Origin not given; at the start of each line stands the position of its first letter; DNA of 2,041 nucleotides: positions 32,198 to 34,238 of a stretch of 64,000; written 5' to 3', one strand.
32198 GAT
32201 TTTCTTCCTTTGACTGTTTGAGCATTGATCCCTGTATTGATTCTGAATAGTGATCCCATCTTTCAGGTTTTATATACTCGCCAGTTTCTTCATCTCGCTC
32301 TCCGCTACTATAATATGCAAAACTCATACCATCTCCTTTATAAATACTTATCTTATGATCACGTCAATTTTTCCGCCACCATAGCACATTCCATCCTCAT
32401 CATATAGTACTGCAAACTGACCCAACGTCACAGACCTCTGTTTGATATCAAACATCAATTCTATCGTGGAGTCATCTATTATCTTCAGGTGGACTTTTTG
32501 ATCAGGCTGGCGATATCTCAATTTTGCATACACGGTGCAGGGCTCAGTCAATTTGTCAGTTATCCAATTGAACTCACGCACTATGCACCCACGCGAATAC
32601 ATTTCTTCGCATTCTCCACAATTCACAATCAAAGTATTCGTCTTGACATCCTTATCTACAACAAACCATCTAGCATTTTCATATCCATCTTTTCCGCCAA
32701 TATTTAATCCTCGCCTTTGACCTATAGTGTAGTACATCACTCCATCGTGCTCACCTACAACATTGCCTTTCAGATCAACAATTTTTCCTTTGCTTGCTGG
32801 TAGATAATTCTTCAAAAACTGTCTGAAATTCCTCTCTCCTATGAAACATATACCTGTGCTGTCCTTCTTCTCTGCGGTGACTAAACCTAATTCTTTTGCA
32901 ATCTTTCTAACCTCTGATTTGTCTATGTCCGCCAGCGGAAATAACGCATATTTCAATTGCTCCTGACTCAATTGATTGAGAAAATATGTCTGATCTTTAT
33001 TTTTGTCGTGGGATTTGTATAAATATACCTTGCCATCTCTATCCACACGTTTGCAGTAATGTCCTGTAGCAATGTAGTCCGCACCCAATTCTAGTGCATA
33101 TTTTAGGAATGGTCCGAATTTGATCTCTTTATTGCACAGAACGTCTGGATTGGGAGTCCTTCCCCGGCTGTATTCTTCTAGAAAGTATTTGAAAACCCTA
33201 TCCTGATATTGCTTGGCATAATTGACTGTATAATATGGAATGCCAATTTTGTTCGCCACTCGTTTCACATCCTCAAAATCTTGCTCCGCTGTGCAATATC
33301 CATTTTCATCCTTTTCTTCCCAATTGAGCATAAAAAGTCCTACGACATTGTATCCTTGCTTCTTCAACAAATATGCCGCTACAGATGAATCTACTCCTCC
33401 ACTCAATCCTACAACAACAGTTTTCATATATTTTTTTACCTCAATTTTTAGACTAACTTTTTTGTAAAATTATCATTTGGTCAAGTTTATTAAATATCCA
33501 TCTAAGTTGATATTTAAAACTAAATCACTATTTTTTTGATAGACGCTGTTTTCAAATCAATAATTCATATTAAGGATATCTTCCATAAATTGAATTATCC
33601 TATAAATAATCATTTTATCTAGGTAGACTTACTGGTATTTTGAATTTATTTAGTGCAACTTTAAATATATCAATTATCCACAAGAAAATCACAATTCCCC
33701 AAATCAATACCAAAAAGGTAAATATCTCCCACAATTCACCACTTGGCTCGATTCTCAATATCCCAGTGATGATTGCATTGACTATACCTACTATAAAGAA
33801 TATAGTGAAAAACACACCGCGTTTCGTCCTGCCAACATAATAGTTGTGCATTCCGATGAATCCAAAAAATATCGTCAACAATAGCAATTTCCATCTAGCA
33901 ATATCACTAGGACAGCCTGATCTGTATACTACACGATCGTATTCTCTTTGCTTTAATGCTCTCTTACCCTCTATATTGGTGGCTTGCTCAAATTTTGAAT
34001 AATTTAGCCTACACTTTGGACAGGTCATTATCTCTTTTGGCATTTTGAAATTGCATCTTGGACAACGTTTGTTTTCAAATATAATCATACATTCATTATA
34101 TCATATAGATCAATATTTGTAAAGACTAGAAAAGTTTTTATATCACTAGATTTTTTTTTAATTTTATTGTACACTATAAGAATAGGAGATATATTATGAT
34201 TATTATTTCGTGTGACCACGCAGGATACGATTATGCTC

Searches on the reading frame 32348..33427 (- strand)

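Call 10: search_protein_families(library=pfam, proteins=[window:32348-33427:-], max_evalue=0.01)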
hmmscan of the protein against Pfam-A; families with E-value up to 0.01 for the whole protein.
window:32348-33427:- (359 aa): 10 families
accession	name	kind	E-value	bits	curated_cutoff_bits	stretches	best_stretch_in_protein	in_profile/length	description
PF03054.22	tRNA_Me_trans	-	4.3e-84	281.7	20.6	1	2-197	1-201/202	tRNA methyl transferase HUP domain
PF20259.3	tRNA_Me_trans_M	-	5.8e-26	90.3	27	1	203-268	2-64/66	tRNA methyl transferase PRC-barrel domain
PF20258.4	tRNA_Me_trans_C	-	7.3e-19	68.3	20.6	1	279-354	2-77/77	Aminomethyltransferase beta-barrel domain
PF02540.23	NAD_synthase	-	3.2e-09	36.7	21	1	2-74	19-85/242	NAD synthase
PF02568.20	ThiI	-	3.5e-08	33.7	20.5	1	3-73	5-75/197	Thiamine biosynthesis protein (ThiI)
PF06508.19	QueC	-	7.2e-07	29.4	22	1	4-197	2-186/210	Queuosine biosynthesis protein QueC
PF01171.26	ATP_bind_3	-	6.8e-05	23.1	27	1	4-182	2-161/182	PP-loop family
PF00733.27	Asn_synthase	-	0.00018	21.8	21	1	4-69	20-78/354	Asparagine synthase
PF24167.1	DUF7411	-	0.0078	16.2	28.7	0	4-79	3-67/194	Family of unknown function (DUF7411)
PF00764.25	Arginosuc_synth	-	0.0081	16.7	27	0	4-63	2-53/162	Arginosuccinate synthase N-terminal HUP domain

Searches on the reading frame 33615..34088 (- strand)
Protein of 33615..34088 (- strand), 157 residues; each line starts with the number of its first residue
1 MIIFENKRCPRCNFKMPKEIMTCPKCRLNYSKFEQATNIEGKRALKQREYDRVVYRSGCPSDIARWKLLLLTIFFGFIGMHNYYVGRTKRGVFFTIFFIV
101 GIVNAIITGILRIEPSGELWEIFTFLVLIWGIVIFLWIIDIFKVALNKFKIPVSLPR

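Call 10: search_protein_families(library=pfam, proteins=[window:33615-34088:-], max_evalue=0.01)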
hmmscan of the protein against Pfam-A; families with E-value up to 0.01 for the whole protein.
window:33615-34088:- (157 aa): 2 families
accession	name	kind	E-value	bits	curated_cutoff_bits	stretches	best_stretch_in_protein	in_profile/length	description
PF05154.21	TM2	-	8.6e-06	26.3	27.9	1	68-103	8-44/51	TM2 domain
PF23146.2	Zf_IFT144_1st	-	0.0065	16.8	27.5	0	6-26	4-24/25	IFT144, first zinc finger domain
